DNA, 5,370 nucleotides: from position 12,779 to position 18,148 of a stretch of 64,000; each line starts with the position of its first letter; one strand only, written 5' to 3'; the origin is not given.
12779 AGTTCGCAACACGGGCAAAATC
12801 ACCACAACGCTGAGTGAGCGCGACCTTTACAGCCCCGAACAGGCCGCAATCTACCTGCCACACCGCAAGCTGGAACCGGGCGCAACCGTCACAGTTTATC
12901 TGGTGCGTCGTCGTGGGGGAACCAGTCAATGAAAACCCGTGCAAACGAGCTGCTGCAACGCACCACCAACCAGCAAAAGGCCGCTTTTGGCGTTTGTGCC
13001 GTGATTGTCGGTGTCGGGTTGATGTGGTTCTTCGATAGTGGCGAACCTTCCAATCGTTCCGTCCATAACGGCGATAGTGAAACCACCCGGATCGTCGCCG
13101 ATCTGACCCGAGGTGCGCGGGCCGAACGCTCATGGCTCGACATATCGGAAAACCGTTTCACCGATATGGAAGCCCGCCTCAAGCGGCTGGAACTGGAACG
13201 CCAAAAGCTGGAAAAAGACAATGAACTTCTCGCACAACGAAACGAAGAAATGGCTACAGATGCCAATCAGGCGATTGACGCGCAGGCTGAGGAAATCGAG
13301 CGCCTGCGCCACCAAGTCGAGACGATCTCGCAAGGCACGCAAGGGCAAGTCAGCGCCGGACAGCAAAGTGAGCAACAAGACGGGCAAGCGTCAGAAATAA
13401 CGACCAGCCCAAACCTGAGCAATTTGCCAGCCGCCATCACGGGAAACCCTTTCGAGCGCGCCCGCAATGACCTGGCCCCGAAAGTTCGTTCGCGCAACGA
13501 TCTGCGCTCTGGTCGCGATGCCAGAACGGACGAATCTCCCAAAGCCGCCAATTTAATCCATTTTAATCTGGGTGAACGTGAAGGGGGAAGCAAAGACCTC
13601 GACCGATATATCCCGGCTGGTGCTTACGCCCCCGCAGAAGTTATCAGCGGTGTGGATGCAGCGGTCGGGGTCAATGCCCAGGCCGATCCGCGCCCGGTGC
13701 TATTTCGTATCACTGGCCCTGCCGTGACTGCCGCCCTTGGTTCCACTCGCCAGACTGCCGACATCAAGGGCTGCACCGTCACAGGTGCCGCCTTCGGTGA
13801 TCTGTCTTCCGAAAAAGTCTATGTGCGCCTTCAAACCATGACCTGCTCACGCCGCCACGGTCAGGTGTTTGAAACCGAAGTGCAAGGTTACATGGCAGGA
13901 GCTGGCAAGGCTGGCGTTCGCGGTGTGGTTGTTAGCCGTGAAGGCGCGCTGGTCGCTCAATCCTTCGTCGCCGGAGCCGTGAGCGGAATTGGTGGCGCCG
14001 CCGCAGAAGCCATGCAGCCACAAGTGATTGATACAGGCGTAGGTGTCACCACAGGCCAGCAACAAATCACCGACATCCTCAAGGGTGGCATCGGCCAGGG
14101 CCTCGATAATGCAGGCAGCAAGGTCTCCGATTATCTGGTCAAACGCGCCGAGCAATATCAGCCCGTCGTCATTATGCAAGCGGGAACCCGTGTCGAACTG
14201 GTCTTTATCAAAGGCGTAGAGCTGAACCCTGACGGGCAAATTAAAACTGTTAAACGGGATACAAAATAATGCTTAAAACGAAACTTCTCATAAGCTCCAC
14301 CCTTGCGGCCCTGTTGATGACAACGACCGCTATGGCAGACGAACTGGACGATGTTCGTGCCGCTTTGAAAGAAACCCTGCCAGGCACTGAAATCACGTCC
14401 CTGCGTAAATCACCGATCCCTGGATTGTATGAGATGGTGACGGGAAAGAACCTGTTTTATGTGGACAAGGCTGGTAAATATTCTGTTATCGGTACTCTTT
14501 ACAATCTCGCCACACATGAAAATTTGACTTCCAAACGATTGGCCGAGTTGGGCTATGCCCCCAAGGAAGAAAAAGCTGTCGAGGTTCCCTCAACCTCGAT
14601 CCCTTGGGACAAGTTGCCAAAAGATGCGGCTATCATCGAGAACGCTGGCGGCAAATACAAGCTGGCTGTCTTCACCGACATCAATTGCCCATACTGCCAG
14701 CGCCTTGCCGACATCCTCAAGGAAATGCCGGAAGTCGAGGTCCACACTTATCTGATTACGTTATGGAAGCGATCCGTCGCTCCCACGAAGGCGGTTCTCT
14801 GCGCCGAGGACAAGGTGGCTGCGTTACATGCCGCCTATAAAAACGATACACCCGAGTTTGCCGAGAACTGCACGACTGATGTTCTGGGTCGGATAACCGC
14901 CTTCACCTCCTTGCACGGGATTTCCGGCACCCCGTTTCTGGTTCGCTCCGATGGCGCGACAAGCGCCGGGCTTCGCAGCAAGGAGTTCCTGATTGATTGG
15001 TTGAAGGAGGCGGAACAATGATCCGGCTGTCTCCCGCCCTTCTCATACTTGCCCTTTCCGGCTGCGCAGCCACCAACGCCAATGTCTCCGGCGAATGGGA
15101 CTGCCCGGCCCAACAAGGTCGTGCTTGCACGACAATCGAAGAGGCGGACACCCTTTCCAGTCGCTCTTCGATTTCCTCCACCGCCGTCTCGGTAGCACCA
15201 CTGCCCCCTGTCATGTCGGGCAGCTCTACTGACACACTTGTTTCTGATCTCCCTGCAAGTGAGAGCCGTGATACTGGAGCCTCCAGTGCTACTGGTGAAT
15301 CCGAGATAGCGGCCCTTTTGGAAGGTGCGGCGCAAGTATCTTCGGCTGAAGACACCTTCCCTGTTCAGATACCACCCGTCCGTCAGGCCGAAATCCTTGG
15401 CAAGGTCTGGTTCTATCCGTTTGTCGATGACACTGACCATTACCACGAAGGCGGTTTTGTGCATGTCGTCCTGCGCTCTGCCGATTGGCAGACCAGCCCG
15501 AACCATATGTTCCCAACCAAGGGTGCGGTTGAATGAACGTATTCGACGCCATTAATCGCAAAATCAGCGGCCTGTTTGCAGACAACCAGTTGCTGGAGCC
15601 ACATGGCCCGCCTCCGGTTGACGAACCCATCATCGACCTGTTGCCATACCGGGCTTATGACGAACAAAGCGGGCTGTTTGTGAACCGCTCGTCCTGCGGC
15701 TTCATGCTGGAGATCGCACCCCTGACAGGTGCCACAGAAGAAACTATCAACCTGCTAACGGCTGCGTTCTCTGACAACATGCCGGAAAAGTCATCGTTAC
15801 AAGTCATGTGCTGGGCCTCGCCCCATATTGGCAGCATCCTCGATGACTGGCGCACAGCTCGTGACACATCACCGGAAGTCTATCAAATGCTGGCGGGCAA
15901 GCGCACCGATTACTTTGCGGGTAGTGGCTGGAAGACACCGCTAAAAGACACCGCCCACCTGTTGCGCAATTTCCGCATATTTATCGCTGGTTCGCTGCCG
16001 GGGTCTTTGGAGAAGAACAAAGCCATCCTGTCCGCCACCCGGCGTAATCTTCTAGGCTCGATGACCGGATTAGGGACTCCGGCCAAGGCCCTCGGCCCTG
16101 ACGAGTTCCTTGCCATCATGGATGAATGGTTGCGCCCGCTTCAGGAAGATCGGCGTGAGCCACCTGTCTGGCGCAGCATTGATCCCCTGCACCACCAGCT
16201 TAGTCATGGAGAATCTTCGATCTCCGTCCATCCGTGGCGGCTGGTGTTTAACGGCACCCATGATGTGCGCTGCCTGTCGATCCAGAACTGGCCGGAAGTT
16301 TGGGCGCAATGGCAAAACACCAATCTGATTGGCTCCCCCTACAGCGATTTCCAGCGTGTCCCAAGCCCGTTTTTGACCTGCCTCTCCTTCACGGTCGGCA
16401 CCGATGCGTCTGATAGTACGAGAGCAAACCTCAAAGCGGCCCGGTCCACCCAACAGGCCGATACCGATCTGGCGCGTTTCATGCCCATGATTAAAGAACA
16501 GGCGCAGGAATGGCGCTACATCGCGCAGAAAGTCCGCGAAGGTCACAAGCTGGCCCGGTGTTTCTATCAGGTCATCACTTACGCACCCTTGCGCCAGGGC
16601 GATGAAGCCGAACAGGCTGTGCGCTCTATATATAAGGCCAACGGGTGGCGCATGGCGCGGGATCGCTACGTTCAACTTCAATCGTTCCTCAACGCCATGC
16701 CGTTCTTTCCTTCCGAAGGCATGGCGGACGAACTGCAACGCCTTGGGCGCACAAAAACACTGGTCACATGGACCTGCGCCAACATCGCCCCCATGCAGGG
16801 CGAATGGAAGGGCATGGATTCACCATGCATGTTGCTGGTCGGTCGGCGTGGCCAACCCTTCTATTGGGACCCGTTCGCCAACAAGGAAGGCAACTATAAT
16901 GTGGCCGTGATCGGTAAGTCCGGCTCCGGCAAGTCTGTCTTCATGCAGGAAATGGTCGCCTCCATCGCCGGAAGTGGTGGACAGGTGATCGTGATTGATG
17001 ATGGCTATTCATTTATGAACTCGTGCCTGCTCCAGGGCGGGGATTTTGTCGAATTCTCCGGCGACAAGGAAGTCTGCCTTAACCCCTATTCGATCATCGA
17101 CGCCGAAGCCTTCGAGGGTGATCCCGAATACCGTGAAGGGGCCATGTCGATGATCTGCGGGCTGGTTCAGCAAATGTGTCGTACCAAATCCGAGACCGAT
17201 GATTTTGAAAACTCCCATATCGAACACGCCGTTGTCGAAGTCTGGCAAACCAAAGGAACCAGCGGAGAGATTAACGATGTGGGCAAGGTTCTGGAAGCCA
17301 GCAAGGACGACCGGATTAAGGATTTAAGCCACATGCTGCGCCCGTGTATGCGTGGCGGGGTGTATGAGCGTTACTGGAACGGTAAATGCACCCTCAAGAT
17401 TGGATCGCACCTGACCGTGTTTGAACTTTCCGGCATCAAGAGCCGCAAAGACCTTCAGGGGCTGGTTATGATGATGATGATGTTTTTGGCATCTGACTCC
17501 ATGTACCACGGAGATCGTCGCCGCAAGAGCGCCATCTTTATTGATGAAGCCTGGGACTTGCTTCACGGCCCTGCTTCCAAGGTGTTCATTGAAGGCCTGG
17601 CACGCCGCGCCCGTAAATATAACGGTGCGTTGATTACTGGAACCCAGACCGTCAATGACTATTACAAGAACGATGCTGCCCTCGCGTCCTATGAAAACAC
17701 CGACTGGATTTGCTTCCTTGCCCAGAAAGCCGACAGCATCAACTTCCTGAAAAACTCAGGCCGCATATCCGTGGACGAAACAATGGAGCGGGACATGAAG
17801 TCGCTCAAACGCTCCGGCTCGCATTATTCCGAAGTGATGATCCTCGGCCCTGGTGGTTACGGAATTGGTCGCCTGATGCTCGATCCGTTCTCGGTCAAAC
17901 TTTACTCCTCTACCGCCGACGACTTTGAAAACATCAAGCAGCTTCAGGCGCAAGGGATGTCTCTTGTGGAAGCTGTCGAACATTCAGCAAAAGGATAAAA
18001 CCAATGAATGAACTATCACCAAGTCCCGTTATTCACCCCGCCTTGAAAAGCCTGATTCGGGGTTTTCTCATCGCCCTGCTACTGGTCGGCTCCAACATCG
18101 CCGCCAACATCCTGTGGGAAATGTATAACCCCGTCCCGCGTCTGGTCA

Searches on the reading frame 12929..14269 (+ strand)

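Call 19: search_protein_families(library=pfam, proteins=[window:12929-14269:+])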
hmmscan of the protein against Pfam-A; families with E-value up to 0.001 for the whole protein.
window:12929-14269:+ (446 aa): 1 family
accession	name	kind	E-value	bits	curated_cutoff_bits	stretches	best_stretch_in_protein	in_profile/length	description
PF03743.19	TrbI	-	5.9e-29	101.7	35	1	227-432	1-188/188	Bacterial conjugation TrbI-like protein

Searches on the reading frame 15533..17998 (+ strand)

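Call 19: search_protein_families(library=pfam, proteins=[window:15533-17998:+])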
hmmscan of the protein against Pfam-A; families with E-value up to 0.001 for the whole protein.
window:15533-17998:+ (821 aa): 5 families
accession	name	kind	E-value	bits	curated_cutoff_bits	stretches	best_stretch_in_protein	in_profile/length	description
PF11130.14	TraC_F_IV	-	7.6e-94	315.2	28.1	1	33-391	1-373/375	TraC protein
PF19044.6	P-loop_TraG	-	3e-26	92.5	25.8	1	453-769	28-359/413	TraG P-loop domain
PF12846.13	AAA_10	-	8.2e-16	58.4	27.5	1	451-714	18-290/362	AAA-like domain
PF01580.24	FtsK_SpoIIIE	-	5.6e-05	23.1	24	1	430-479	16-64/221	FtsK/SpoIIIE family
PF01935.23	DUF87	-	0.00025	21.6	23.2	1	457-489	26-59/220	Helicase HerA, central domain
